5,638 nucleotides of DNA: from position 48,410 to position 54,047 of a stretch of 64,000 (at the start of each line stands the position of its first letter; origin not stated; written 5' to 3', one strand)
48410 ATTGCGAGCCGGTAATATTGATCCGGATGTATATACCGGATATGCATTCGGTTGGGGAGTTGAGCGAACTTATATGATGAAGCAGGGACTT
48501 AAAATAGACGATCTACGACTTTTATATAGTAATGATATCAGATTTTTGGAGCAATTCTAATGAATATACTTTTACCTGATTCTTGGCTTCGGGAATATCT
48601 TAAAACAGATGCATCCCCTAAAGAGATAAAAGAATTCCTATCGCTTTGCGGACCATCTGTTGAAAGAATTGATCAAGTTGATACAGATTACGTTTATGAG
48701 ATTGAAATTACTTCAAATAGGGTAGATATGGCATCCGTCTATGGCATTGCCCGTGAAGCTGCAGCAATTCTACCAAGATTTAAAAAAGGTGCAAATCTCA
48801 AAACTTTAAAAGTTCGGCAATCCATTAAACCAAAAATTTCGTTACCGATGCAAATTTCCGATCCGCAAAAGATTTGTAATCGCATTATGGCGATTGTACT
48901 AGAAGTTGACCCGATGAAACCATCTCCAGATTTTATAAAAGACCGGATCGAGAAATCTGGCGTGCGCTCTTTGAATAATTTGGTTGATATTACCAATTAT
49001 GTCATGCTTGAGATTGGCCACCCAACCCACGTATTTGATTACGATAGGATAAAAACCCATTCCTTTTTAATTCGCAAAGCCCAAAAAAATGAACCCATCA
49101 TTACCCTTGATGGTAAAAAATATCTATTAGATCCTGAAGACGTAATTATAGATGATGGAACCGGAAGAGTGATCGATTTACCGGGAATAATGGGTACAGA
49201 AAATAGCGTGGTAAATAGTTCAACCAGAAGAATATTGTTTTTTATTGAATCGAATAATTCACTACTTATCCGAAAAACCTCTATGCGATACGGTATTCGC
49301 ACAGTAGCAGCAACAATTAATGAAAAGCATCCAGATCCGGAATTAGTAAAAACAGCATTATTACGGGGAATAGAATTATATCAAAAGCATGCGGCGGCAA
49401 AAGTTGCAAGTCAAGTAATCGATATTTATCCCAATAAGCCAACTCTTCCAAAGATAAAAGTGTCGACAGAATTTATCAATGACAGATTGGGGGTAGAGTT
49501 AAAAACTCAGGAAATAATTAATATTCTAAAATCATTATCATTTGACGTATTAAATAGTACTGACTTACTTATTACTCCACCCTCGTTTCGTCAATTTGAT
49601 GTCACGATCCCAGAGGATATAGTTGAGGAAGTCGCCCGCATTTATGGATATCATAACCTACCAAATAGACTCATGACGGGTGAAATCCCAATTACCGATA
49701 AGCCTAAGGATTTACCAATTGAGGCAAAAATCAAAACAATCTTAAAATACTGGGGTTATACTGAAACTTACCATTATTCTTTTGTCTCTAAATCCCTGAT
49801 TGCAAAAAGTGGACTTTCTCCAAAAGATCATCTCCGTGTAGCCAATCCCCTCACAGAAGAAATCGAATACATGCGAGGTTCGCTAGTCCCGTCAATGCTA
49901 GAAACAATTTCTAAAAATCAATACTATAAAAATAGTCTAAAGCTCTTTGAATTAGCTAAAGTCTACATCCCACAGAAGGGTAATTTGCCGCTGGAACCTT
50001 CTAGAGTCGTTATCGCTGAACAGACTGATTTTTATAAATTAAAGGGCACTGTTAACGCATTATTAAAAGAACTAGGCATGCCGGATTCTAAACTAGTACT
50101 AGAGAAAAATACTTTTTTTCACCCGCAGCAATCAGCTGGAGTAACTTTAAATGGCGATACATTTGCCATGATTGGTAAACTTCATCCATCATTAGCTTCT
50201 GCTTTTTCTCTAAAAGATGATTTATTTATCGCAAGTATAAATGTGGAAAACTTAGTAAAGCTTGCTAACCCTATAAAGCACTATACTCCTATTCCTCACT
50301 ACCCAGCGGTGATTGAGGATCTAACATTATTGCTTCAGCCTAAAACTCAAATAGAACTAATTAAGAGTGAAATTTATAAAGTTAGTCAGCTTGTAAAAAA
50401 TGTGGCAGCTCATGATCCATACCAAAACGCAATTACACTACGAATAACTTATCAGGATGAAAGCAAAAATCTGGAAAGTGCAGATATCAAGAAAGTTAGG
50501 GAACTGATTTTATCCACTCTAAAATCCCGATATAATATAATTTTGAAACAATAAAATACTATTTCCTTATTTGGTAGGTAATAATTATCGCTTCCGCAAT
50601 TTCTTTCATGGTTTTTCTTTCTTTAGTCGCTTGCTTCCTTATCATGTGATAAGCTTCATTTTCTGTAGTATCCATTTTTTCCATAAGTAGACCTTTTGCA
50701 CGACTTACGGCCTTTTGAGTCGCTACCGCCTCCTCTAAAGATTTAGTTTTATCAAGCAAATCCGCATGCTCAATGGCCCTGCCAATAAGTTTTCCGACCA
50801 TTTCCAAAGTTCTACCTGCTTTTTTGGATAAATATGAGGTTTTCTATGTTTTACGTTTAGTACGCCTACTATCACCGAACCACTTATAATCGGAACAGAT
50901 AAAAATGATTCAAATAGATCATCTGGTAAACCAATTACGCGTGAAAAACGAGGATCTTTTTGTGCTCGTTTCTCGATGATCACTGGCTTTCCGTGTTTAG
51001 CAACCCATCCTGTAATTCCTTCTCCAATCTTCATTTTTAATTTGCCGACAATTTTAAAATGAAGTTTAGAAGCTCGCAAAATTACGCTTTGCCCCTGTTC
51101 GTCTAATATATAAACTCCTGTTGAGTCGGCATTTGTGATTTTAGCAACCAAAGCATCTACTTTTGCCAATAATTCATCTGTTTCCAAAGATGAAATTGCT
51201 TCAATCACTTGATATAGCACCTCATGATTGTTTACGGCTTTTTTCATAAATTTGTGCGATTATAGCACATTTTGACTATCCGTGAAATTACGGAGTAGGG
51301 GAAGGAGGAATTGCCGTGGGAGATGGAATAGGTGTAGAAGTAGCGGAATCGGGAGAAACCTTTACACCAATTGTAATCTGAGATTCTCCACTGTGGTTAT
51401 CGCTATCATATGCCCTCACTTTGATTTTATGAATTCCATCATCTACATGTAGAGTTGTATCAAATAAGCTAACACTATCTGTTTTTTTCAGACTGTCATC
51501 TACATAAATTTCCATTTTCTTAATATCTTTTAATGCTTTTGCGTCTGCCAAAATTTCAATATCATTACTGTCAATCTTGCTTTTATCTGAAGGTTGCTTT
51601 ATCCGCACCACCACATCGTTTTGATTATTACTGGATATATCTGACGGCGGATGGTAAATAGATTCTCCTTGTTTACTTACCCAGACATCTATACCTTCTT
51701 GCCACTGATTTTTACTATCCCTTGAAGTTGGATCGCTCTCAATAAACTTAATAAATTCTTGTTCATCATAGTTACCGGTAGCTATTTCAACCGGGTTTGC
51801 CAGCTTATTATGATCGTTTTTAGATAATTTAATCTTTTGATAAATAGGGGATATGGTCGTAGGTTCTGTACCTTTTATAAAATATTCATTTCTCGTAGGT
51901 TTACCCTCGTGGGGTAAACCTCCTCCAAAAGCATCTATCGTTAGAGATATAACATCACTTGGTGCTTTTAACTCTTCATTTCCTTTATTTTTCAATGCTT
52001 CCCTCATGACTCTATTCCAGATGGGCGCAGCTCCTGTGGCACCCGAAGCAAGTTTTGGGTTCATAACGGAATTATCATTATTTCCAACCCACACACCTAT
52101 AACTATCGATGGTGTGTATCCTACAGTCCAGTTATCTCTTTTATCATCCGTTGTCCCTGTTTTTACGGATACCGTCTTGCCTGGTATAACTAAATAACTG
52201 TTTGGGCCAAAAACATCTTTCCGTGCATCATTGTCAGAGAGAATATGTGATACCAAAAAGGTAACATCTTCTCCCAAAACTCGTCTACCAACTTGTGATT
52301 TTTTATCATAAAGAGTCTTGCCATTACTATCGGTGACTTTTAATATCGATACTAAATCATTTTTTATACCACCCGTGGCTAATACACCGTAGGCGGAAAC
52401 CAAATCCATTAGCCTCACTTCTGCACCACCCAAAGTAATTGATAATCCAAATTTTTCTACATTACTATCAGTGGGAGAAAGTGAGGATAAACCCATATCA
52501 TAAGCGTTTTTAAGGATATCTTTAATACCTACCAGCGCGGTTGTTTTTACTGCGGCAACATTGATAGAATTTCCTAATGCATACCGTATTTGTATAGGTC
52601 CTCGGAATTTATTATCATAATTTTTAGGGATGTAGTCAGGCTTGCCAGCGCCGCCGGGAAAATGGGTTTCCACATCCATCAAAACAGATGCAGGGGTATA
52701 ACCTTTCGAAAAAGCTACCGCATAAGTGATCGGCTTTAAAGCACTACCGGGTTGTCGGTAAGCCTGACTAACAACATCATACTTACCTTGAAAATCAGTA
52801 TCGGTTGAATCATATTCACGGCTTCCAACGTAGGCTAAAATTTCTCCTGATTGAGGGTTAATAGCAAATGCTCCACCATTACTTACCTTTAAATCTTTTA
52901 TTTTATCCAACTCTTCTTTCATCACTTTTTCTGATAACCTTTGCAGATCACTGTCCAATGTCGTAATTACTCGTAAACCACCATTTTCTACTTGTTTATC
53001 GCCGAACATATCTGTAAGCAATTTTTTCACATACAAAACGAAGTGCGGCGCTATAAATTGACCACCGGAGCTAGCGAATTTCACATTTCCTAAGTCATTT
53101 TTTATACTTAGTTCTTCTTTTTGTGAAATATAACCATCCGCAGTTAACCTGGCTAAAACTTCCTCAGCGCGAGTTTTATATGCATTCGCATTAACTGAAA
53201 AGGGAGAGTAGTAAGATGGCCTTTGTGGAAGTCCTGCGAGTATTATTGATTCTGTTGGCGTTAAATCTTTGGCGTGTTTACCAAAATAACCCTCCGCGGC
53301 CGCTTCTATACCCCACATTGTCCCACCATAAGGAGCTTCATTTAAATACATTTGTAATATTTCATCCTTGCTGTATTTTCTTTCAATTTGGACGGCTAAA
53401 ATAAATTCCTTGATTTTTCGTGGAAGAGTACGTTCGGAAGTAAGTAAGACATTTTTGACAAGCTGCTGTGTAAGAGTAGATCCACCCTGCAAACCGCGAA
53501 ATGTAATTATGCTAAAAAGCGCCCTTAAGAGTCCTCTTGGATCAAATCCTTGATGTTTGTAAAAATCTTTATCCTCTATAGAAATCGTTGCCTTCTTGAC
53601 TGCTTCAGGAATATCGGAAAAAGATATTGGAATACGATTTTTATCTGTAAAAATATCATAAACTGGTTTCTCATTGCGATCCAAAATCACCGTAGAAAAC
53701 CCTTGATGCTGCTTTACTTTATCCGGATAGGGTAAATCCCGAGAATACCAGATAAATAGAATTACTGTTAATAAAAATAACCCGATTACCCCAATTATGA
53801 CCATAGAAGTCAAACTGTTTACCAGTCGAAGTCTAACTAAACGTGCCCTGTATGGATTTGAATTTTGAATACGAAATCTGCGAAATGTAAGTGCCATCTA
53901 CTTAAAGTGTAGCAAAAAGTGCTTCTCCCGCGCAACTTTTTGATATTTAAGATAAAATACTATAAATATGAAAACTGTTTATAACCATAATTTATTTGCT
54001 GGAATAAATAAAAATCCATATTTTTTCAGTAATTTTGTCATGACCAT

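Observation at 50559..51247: GAF and ANTAR domains split across two overlapping frames, joined exactly at a dnaX-type -1 slippery heptamer (A AAA AAG)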

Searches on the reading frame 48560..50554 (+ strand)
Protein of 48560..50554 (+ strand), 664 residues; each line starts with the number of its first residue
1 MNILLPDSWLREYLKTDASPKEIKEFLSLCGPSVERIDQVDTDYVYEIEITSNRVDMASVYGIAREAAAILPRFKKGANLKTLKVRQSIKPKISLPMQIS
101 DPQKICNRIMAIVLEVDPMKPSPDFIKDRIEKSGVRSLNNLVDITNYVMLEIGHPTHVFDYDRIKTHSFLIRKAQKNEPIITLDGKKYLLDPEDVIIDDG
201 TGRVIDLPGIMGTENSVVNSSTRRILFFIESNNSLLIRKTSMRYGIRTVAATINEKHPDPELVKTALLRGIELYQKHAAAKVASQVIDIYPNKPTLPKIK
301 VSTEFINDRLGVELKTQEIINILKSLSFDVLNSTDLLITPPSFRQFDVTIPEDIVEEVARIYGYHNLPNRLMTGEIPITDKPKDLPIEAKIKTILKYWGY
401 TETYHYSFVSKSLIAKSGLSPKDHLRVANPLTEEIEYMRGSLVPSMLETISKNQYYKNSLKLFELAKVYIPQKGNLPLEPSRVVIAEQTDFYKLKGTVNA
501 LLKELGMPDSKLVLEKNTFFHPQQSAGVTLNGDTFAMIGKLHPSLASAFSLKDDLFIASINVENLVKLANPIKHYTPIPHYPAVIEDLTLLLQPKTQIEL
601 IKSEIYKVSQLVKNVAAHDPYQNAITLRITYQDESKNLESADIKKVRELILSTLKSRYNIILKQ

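Call 34: search_protein_families(library=pfam, proteins=[window:48560-50554:+], max_evalue=0.001)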
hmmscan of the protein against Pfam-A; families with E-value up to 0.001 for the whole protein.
window:48560-50554:+ (664 aa): 4 families
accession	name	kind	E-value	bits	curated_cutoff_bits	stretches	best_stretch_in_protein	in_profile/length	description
PF03483.22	B3_4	-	2e-46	158.2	29.3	1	110-278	6-173/174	B3/4 domain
PF17759.6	tRNA_synthFbeta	-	2.6e-42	145.2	22.4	1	367-561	1-213/214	Phenylalanyl tRNA synthetase beta chain CLM domain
PF03484.21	B5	-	1e-22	80.5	28.6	1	299-364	1-67/67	tRNA synthetase B5 domain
PF03147.19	FDX-ACB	-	2.3e-08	34.8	31.1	1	579-662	1-93/94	Ferredoxin-fold anticodon binding domain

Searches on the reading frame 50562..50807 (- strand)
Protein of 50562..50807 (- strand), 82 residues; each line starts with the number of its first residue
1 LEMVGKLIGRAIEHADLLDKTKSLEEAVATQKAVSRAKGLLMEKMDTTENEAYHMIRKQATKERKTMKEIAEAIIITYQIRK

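Call 4: search_protein_families(library=pfam, proteins=[window:50562-50807:-], max_evalue=0.01)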
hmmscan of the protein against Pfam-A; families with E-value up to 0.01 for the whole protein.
seq(82 aa): 1 family
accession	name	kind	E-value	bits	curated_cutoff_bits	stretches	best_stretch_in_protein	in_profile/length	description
PF03861.19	ANTAR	-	6.3e-17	61.5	27.3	1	23-75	2-54/54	ANTAR domain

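Call 8: list_cluster_members(proteins=[P0027, window:50562-50807:-])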
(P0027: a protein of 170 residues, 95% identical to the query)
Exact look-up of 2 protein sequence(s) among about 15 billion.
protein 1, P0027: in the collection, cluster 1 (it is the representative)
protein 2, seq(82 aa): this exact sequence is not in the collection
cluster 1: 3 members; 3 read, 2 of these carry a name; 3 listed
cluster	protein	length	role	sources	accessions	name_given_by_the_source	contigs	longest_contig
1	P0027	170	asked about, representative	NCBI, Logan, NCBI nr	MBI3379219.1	GAF domain-containing protein [Candidatus Gottesmanbacteria bacterium]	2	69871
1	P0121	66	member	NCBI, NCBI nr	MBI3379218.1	ANTAR domain-containing protein [Candidatus Gottesmanbacteria bacterium]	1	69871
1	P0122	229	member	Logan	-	-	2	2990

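Call 10: find_encoding_contigs(protein=P0122, flank=3000)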
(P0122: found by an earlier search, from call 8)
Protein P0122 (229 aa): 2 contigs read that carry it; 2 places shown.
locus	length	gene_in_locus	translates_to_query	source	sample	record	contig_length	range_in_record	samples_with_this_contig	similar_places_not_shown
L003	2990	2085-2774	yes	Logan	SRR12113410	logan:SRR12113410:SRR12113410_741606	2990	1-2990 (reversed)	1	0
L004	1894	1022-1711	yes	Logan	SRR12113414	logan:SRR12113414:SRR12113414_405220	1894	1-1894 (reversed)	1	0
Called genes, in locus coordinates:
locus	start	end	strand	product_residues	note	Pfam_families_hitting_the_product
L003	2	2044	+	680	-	?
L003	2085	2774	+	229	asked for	PF01590:GAF, PF13185:GAF_2, PF13492:GAF_3, PF03861:ANTAR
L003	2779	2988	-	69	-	?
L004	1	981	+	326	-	?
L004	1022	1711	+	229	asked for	PF01590:GAF, PF13185:GAF_2, PF13492:GAF_3, PF03861:ANTAR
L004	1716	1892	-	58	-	?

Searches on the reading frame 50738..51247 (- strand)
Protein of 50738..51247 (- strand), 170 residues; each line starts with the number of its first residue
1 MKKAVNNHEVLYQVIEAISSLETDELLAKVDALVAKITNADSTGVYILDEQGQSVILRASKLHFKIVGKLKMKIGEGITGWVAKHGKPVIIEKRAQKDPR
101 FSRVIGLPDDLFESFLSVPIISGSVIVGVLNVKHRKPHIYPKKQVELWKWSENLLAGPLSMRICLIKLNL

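Call 4: search_protein_families(library=pfam, proteins=[window:50738-51247:-], max_evalue=0.01)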
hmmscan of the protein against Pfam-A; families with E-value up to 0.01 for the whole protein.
seq(170 aa): 3 families
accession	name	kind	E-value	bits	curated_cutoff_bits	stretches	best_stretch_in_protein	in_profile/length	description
PF13185.12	GAF_2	-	4.6e-14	53.2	28.6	1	23-147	4-123/136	GAF domain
PF01590.32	GAF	-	1.4e-12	48.7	22.4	1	24-138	3-113/133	GAF domain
PF13492.12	GAF_3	-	1.9e-08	35.2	27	1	24-147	3-115/129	GAF domain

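Call 6: find_encoding_contigs(protein=window:50738-51247:-, flank=3000)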
Protein seq(170 aa) (170 aa): 2 contigs read that carry it; 2 places shown.
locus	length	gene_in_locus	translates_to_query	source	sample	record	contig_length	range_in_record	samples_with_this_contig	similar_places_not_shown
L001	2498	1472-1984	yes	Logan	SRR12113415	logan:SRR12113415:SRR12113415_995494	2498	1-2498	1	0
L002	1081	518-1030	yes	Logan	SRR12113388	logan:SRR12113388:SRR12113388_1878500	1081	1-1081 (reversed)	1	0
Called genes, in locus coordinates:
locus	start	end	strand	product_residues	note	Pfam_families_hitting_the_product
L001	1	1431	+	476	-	?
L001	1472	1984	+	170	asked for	PF01590:GAF, PF13185:GAF_2, PF13492:GAF_3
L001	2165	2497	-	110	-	?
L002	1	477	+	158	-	?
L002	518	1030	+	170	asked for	PF01590:GAF, PF13185:GAF_2, PF13492:GAF_3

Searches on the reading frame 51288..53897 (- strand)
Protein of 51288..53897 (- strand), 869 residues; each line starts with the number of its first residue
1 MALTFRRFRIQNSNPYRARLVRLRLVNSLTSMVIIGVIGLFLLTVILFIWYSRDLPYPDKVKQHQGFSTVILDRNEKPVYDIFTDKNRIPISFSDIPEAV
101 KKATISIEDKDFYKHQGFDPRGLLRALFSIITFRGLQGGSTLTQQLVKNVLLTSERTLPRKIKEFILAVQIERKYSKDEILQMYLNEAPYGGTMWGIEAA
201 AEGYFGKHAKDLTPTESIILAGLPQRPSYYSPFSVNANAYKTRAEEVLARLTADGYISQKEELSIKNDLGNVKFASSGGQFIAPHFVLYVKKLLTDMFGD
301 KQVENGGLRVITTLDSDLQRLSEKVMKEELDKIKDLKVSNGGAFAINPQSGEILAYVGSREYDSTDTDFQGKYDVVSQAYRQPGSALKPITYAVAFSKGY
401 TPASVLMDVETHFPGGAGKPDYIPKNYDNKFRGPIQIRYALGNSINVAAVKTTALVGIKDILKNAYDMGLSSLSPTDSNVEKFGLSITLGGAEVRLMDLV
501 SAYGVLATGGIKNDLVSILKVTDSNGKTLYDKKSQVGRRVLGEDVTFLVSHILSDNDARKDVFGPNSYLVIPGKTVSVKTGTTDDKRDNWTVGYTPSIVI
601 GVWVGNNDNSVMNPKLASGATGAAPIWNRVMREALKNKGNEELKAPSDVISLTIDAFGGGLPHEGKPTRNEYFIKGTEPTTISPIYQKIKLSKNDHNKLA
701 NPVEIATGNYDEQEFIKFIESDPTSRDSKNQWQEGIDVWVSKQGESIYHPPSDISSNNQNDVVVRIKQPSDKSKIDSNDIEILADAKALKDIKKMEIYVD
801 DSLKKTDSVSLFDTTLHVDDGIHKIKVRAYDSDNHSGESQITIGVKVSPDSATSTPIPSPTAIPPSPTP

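Call 34: search_protein_families(library=pfam, proteins=[window:51288-53897:-], max_evalue=0.001)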
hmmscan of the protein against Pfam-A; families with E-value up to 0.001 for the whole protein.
window:51288-53897:- (869 aa): 3 families
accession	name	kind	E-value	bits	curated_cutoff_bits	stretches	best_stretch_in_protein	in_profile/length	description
PF00912.28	Transgly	-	3e-61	206.4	27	1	79-251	5-177/178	Transglycosylase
PF00905.27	Transpeptidase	-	1.6e-20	74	22.1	1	341-631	1-298/299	Penicillin binding protein transpeptidase domain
PF17957.7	Big_7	-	4.5e-07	30.9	24.1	1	763-827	2-70/70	Bacterial Ig domain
